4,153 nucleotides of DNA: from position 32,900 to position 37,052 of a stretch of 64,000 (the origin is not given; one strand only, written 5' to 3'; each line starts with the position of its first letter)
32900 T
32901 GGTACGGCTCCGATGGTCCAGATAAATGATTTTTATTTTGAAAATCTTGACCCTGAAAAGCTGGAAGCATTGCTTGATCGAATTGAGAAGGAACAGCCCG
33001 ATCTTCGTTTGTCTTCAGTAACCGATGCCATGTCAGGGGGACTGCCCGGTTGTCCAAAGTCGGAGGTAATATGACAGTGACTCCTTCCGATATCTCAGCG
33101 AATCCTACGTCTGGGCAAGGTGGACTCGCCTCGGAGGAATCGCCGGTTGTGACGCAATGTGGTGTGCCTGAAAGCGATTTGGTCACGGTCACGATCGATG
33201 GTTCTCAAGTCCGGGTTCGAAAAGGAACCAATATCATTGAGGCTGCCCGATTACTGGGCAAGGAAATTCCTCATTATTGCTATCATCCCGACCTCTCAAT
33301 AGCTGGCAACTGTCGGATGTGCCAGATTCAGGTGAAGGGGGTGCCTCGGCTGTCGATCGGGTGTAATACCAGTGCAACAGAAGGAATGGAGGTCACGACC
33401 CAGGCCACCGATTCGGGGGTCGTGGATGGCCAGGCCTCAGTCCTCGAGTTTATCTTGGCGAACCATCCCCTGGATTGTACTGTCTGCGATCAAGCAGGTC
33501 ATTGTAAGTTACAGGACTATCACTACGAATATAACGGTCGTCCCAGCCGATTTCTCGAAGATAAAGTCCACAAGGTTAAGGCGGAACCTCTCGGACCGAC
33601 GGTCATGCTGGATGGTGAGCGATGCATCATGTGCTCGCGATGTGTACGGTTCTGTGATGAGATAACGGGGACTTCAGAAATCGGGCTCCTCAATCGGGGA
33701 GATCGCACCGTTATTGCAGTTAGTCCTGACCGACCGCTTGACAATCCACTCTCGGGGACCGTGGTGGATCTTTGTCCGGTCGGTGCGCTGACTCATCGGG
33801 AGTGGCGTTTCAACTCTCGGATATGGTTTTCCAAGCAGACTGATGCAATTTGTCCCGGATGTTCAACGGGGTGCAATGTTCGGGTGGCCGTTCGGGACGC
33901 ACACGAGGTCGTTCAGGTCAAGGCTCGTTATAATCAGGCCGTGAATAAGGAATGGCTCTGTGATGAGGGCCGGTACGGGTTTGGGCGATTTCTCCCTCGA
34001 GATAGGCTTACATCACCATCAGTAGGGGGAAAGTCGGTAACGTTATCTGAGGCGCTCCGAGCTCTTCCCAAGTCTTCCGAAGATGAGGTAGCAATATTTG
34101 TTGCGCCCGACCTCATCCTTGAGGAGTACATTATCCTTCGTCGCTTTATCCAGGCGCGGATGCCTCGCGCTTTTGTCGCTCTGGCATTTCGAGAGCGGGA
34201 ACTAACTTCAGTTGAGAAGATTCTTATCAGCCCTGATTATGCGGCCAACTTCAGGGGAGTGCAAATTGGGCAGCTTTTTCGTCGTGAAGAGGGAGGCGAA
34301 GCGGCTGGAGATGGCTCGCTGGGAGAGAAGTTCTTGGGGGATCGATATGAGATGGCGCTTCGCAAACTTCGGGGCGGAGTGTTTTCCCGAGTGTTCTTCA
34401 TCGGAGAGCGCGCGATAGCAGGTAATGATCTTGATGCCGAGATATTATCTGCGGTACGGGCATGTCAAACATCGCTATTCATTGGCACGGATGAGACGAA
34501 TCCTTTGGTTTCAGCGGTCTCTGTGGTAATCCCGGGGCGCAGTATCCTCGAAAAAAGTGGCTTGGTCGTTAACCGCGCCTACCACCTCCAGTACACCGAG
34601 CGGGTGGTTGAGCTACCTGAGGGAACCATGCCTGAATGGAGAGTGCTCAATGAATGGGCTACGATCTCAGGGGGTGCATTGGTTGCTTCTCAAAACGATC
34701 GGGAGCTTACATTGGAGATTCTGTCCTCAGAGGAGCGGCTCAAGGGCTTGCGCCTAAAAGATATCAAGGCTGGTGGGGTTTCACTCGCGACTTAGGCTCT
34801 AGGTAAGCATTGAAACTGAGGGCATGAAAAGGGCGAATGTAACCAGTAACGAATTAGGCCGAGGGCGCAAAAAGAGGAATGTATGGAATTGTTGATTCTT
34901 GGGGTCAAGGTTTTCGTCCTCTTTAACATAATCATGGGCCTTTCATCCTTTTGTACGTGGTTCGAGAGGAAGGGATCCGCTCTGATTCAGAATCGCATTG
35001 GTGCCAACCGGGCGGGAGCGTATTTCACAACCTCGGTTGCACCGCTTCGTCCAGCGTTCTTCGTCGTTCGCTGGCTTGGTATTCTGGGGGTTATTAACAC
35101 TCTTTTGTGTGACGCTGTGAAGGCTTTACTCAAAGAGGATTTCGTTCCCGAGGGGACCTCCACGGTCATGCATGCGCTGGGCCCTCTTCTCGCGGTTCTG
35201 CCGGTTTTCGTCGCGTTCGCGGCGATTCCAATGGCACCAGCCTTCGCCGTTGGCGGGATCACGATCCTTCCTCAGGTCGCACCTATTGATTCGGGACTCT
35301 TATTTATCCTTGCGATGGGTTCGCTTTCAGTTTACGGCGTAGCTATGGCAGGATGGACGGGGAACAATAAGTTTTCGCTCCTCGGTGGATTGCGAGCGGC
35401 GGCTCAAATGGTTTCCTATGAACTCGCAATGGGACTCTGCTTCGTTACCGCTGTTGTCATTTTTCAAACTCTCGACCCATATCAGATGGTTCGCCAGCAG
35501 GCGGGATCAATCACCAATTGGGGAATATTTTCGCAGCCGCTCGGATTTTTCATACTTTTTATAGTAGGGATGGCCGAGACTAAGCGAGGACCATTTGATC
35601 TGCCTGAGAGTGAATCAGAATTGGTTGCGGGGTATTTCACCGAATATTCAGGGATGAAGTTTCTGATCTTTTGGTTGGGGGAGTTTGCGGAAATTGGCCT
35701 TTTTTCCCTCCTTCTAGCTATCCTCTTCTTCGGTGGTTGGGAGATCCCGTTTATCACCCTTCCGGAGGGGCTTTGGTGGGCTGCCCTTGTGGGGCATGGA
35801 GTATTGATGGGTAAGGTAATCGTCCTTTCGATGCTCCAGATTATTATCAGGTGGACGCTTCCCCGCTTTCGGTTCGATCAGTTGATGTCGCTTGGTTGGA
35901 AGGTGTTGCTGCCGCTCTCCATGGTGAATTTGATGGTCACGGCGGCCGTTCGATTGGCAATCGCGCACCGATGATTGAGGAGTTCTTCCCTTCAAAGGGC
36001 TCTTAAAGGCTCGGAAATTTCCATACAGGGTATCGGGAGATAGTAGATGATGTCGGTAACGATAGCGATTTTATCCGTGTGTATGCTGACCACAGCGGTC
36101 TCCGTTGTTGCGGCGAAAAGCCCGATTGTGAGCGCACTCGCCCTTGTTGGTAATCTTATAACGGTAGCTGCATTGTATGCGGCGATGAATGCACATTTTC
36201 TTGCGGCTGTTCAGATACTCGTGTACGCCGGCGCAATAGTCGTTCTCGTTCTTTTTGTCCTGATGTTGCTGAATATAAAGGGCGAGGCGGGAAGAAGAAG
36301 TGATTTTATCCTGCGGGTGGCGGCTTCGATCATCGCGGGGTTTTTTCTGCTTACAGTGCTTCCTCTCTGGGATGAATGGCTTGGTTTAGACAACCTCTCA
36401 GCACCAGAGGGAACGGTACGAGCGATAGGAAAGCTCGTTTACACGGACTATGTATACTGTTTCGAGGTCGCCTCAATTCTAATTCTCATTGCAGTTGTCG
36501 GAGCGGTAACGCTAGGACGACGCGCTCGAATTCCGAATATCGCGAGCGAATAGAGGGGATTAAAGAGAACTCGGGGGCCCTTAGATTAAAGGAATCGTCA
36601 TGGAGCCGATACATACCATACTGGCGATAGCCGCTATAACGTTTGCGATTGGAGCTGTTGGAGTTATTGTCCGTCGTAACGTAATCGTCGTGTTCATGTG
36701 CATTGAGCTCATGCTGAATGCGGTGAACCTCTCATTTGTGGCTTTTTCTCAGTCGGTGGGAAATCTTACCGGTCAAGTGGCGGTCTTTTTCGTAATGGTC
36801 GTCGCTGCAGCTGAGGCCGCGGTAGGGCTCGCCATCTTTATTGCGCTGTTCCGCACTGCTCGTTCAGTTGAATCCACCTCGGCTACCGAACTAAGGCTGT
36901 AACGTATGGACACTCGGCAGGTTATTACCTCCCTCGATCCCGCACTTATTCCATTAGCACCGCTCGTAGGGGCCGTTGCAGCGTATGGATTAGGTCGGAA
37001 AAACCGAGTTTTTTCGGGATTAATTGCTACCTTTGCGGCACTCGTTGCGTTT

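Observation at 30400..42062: Complex I cluster nuoCDEGHJKLMN lacks nuoA, nuoB, nuoF and nuoI at this locus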

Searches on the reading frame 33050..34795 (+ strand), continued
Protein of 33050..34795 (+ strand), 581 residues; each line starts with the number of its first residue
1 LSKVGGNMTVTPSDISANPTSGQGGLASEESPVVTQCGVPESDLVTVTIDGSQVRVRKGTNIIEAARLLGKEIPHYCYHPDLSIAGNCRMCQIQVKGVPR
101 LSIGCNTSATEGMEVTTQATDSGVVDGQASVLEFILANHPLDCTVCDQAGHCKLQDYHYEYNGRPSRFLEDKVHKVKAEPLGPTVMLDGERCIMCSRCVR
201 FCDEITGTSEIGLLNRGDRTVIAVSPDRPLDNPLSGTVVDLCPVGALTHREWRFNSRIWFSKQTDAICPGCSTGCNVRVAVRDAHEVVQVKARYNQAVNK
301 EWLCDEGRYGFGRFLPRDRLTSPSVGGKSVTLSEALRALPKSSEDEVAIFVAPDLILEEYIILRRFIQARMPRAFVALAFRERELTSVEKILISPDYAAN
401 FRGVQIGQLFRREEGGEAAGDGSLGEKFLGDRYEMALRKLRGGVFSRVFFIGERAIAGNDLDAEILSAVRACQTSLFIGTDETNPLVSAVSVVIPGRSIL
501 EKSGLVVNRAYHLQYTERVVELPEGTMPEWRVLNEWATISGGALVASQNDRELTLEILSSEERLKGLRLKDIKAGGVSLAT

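Call 46: search_solved_structures(query=window:33071-34795:+, max_evalue=1e-10)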
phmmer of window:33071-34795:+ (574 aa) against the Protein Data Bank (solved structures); distinct sequences matched with E-value up to 1e-10: 71 (the best 60 are shown).
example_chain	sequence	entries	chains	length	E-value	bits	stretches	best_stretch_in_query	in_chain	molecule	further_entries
9f5x_C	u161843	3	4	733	8.5e-75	255.5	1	31-321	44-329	NADH:ubiquinone oxidoreductase 78 kDa subunit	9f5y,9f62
7ak5_G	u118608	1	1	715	5.4e-71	243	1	18-322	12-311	NADH-ubiquinone oxidoreductase 75 kDa subunit, mitochondrial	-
8uca_S1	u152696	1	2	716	5.5e-71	243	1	18-322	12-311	NADH-ubiquinone oxidoreductase 75 kDa subunit, mitochondrial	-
6g2j_G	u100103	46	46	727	5.8e-71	242.9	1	18-322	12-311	NADH-ubiquinone oxidoreductase 75 kDa subunit, mitochondrial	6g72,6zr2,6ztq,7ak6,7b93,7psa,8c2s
9cwt_M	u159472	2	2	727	3.5e-70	240.3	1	22-322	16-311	NADH-ubiquinone oxidoreductase 75 kDa subunit, mitochondrial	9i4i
7vxu_M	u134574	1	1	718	4.1e-70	240.1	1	19-321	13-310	NADH-ubiquinone oxidoreductase 75 kDa subunit, mitochondrial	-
5gpn_Y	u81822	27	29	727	4.3e-70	240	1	19-321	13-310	NADH-ubiquinone oxidoreductase 75 kDa subunit | NADH-ubiquinone oxidoreductase 75 kDa subunit, mitochondrial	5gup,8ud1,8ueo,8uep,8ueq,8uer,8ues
6zk9_3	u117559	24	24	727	4.4e-70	240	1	19-322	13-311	NADH:ubiquinone oxidoreductase core subunit S1 | NADH-ubiquinone oxidoreductase 75 kDa subunit, mitochondrial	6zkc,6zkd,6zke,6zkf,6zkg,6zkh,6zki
7qsd_G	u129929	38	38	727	4.8e-70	239.8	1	19-322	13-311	NADH-ubiquinone oxidoreductase 75 kDa subunit, mitochondrial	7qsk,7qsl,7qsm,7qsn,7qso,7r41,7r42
5lnk_3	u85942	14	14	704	1.4e-69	238.3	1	34-322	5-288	Mitochondrial complex I, 75 kDa subunit | NADH:ubiquinone oxidoreductase core subunit S1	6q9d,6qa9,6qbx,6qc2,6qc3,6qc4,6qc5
5o31_G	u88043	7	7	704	1.6e-69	238.1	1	34-322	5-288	NADH-ubiquinone oxidoreductase 75 kDa subunit, mitochondrial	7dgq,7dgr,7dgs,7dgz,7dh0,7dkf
7v2c_M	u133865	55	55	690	3.1e-69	237.2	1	35-321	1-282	NADH-ubiquinone oxidoreductase 75 kDa subunit, mitochondrial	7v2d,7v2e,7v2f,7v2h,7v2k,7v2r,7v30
7zd6_3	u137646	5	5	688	3.4e-69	237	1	35-322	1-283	NADH-ubiquinone oxidoreductase 75 kDa subunit, mitochondrial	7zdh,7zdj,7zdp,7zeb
9w2u_G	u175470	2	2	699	3.9e-69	236.8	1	35-322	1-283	NADH-ubiquinone oxidoreductase 75 kDa subunit, mitochondrial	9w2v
5xtb_M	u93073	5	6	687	5.6e-69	236.3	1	37-322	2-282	NADH-ubiquinone oxidoreductase 75 kDa subunit, mitochondrial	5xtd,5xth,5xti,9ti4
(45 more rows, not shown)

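Call 54: find_homologous_proteins(query=L029:3307-3663:+, max_evalue=0.001)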
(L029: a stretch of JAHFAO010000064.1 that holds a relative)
Query L029:3307-3663:+ (118 aa): 7991 proteins with E <= 0.001 among 8000 candidates; the best 120 are listed.
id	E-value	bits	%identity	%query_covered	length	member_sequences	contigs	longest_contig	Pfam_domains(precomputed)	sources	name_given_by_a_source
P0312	5.2e-70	252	100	100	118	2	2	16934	PF00507.25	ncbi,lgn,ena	-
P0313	1.9e-62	227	83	100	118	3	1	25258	PF00507.25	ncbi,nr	ncbi:MAG: NADH-quinone oxidoreductase subunit A [Deltaproteobacteria bacterium]|nr:NADH-quinone oxid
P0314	3.3e-62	226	86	100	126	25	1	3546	PF00507.25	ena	-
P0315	4.1e-62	226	89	100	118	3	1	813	PF00507.25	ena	-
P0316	4.6e-62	226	84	100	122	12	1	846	PF00507.25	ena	-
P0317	1.4e-61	224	87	100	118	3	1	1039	PF00507.25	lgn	-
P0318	1.8e-61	224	88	100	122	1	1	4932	PF00507.25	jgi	jgi:NADH-quinone oxidoreductase subunit A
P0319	3.5e-61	223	84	100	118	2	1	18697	PF00507.25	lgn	-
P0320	5.9e-61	222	84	100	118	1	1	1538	PF00507.25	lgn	-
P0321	9.3e-61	222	86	100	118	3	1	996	PF00507.25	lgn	-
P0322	1.3e-60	221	85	100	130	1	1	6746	PF00507.25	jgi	jgi:NADH-quinone oxidoreductase subunit A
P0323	1.4e-60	221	82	100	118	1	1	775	PF00507.25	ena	-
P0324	1.4e-60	221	86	100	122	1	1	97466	PF00507.25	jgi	jgi:NADH-quinone oxidoreductase subunit A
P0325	1.9e-60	221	83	100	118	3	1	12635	PF00507.25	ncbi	-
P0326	2.4e-60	220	81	100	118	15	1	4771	PF00507.25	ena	-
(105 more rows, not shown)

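Call 55: find_encoding_contigs(protein=P0009, flank=10000, max_places=3)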
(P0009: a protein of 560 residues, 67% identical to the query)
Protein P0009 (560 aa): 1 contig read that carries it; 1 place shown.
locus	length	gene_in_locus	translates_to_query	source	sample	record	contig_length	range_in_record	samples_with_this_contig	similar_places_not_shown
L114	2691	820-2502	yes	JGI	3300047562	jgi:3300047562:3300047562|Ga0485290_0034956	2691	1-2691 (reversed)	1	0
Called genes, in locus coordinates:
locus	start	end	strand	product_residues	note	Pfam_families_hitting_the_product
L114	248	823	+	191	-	PF01257:2Fe-2S_thioredx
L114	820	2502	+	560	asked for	PF13510:Fer2_4, PF10588:NADH-G_4Fe-4S_3, PF22117:Fer4_Nqo3, PF04879:Molybdop_Fe4S4, PF22151:Fer4_NDSU1 (weak), PF00384:Molybdopterin (weak)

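Call 65: search_protein_families(library=pfam, proteins=[L051:3845-6649:+, L051:6646-8067:+, L051:8074-8571:-, L051:8585-9856:+, L051:9995-11251:+, L051:11360-13081:+, L051:13131-14555:-, L051:14860-16128:+], max_evalue=0.00001)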
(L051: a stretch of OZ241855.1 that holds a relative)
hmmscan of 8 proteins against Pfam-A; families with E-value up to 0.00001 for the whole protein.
L051:3845-6649:+ (934 aa): 2 families
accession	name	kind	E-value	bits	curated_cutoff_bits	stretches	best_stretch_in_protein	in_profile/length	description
PF03710.21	GlnE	-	2e-96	322.7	24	2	539-768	4-249/252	Glutamate-ammonia ligase adenylyltransferase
PF08335.16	GlnD_UR_UTase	-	1.5e-46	158.4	21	2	290-413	20-135/141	GlnD PII-uridylyltransferase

L051:6646-8067:+ (473 aa): 1 family
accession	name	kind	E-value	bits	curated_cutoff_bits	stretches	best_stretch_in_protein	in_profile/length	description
PF01663.27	Phosphodiest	-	1.4e-18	68.1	23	1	8-424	2-341/342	Type I phosphodiesterase / nucleotide pyrophosphatase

L051:8074-8571:- (165 aa): 2 families
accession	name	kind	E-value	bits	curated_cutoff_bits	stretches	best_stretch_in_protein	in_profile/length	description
PF21095.3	CarD_C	-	2.8e-24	85.3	23.1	1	71-160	1-86/87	CarD, C-terminal domain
PF02559.22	CarD_TRCF_RID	-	1.9e-12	47.5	23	1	5-64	1-57/57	CarD-like/TRCF RID domain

L051:8585-9856:+ (423 aa): 1 family
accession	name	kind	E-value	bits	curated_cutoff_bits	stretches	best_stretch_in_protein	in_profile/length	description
PF01266.30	DAO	-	1.3e-55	189.8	27.9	1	28-415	1-352/353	FAD dependent oxidoreductase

L051:9995-11251:+ (418 aa): 4 families
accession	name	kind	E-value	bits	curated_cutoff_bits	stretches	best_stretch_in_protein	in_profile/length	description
PF01512.22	Complex1_51K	-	5e-48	163.2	31.2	1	46-217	1-149/150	Nuo51 FMN-binding domain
PF10589.14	NADH_4Fe-4S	-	1.5e-30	105.3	23.5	1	328-412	1-85/85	NADH-ubiquinone oxidoreductase-F iron-sulfur binding region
PF22461.2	SLBB_2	-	8.2e-07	29.5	27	1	241-303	3-66/79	SLBB domain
PF10531.15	SLBB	-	2.4e-06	27.7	27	1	241-269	2-30/55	SLBB domain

L051:11360-13081:+ (573 aa): 3 families
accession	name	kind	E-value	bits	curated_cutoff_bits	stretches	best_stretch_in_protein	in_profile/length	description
PF00916.26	Sulfate_transp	-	4.5e-82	276.3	23.2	1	34-391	1-377/380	Sulfate permease family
PF01740.26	STAS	-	1.8e-09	37.8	22.6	1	454-551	10-106/106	STAS domain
PF16983.11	MFS_MOT1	-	7.5e-06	26.7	30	1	268-369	6-109/111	Molybdate transporter of MFS superfamily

L051:13131-14555:- (474 aa): 2 families
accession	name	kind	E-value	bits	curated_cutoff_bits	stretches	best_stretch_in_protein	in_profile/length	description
PF02934.20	GatB_N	-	1e-128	428.8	23.4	1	6-287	2-276/277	GatB/GatE catalytic domain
PF02637.23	GatB_Yqey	-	1.6e-53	181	27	1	327-473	1-148/148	GatB domain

L051:14860-16128:+ (422 aa): 0 families

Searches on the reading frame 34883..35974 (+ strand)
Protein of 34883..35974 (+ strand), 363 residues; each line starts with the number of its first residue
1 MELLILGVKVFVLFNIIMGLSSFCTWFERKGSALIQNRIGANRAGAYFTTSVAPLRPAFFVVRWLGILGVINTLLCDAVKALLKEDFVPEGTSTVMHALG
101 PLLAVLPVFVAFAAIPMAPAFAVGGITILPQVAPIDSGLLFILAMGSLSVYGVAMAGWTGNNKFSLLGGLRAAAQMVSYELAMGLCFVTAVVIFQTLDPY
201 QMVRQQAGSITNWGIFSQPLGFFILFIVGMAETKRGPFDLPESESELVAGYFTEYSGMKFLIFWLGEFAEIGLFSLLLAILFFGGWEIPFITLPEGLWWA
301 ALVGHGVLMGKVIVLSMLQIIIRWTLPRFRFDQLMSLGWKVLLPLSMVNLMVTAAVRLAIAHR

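Call 3: search_protein_families(library=pfam, proteins=[window:34883-35974:+])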
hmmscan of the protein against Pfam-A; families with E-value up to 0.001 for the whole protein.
window:34883-35974:+ (363 aa): 1 family
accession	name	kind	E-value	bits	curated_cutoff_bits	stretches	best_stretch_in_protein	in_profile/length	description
PF00146.26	NADHdh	-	4.2e-96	322.2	27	1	9-354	2-298/298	NADH dehydrogenase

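Call 4: search_protein_families(library=ncbifam, proteins=[window:34883-35974:+])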
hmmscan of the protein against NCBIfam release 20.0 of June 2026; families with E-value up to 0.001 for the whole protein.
window:34883-35974:+ (363 aa): 7 families
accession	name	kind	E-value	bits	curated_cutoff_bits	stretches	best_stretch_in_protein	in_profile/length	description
NF004741.0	PRK06076.1-2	equivalog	2e-83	280.4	305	1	68-359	64-335/337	NADH-quinone oxidoreductase subunit NuoH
NF004743.0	PRK06076.1-4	equivalog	2.7e-80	270.4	494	1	66-359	55-344/433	NADH-quinone oxidoreductase subunit NuoH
NF004744.0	PRK06076.1-5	equivalog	3.1e-79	266.8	542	1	64-360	67-366/372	NADH-quinone oxidoreductase subunit NuoH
NF004740.0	PRK06076.1-1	equivalog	2.5e-78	263.8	399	1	66-359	53-322/325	NADH-quinone oxidoreductase subunit NuoH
NF004745.0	PRK06076.1-6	equivalog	1.6e-77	261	450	1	66-357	54-333/341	NADH-quinone oxidoreductase subunit NuoH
NF040610.1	F420_dehyd_FpoH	exception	7.4e-74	249.1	475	1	66-357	51-336/339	F420H2 dehydrogenase subunit FpoH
NF004742.0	PRK06076.1-3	equivalog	3.5e-64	217.3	531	1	65-355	62-346/356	NADH-quinone oxidoreductase subunit NuoH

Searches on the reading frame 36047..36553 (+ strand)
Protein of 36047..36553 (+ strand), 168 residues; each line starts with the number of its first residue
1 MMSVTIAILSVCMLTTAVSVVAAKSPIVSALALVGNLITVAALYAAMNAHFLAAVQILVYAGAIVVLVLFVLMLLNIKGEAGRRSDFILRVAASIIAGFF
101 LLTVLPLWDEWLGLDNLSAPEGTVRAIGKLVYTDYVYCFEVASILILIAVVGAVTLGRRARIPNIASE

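Call 3: search_protein_families(library=pfam, proteins=[window:36047-36553:+])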
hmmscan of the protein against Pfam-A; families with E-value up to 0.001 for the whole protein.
window:36047-36553:+ (168 aa): 1 family
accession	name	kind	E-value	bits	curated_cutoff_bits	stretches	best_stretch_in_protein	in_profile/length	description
PF00499.25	Oxidored_q3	-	3.5e-34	118.1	33.2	1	17-156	2-146/146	NADH-ubiquinone/plastoquinone oxidoreductase chain 6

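Call 4: search_protein_families(library=ncbifam, proteins=[window:36047-36553:+])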
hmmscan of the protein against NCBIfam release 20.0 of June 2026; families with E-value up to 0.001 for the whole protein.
window:36047-36553:+ (168 aa): 12 families
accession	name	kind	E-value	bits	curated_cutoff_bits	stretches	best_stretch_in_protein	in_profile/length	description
NF005163.0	PRK06638.1-3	equivalog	2.8e-32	111.8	174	1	4-163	10-173/203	NADH-quinone oxidoreductase subunit J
NF005165.0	PRK06638.1-5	equivalog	5.3e-29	101.1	192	1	5-162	22-186/282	NADH-quinone oxidoreductase subunit J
NF005164.0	PRK06638.1-4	equivalog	3.3e-26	92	154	1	3-161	5-173/211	NADH-quinone oxidoreductase subunit J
NF005168.0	PRK06638.2-3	equivalog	1e-22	80.9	154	1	4-159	6-167/172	NADH-quinone oxidoreductase subunit J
NF005167.0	PRK06638.2-2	equivalog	1.2e-18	67.5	137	1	5-158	6-163/176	NADH-quinone oxidoreductase subunit J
NF005162.0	PRK06638.1-1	equivalog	9.8e-17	61.4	157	1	6-163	5-165/184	NADH-quinone oxidoreductase subunit J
NF005166.0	PRK06638.2-1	equivalog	7.8e-14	52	284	1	5-159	7-165/174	NADH-quinone oxidoreductase subunit J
NF005025.0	PRK06433.1-5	equivalog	8.4e-14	51.7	95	1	6-76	16-86/96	NADH dehydrogenase subunit J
NF005169.0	PRK06638.2-4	equivalog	1.4e-11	44.7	319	1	5-157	4-165/182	NADH-quinone oxidoreductase subunit J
NF005024.0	PRK06433.1-4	equivalog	1.9e-09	37.6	101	1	4-76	7-79/89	NADH dehydrogenase subunit J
NF005023.0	PRK06433.1-2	equivalog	2.2e-08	34.4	92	1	5-75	6-76/82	NADH dehydrogenase subunit J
NF040613.1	F420_dehyd_FpoJ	exception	1.2e-07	31.6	110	1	90-158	4-77/81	F420H2 dehydrogenase subunit FpoJ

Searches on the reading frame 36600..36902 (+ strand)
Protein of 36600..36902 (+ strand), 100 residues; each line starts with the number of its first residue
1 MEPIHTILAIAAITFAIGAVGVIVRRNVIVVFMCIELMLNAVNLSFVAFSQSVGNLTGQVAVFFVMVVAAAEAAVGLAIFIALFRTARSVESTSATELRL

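Call 3: search_protein_families(library=pfam, proteins=[window:36600-36902:+])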
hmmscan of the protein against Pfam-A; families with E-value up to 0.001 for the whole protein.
window:36600-36902:+ (100 aa): 1 family
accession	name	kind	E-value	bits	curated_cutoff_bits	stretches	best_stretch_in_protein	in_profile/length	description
PF00420.29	Oxidored_q2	-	8.9e-26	89.9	26.1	1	7-99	2-94/95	NADH-ubiquinone/plastoquinone oxidoreductase chain 4L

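Call 4: search_protein_families(library=ncbifam, proteins=[window:36600-36902:+])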
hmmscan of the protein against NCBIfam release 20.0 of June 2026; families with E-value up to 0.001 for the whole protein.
window:36600-36902:+ (100 aa): 6 families
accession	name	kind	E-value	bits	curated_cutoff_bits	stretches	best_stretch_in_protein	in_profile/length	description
NF004320.0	PRK05715.1-2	equivalog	7.4e-34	115.8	57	1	5-99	4-98/99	NADH-quinone oxidoreductase subunit NuoK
NF004321.0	PRK05715.1-3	equivalog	5.8e-29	100.3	91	1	5-95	5-96/101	NADH-quinone oxidoreductase subunit NuoK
NF004322.0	PRK05715.1-4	equivalog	7e-28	96.7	128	1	3-98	5-102/104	NADH-quinone oxidoreductase subunit NuoK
NF040614.1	F420_dehyd_FpoK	exception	1.5e-26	92.7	145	1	3-93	1-91/98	F420H2 dehydrogenase subunit FpoK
NF004323.0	PRK05715.1-5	equivalog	1.1e-24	86.7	89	1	5-94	6-96/102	NADH-quinone oxidoreductase subunit NuoK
NF004319.0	PRK05715.1-1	equivalog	8e-21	74.1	101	1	3-99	3-99/100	NADH-quinone oxidoreductase subunit NuoK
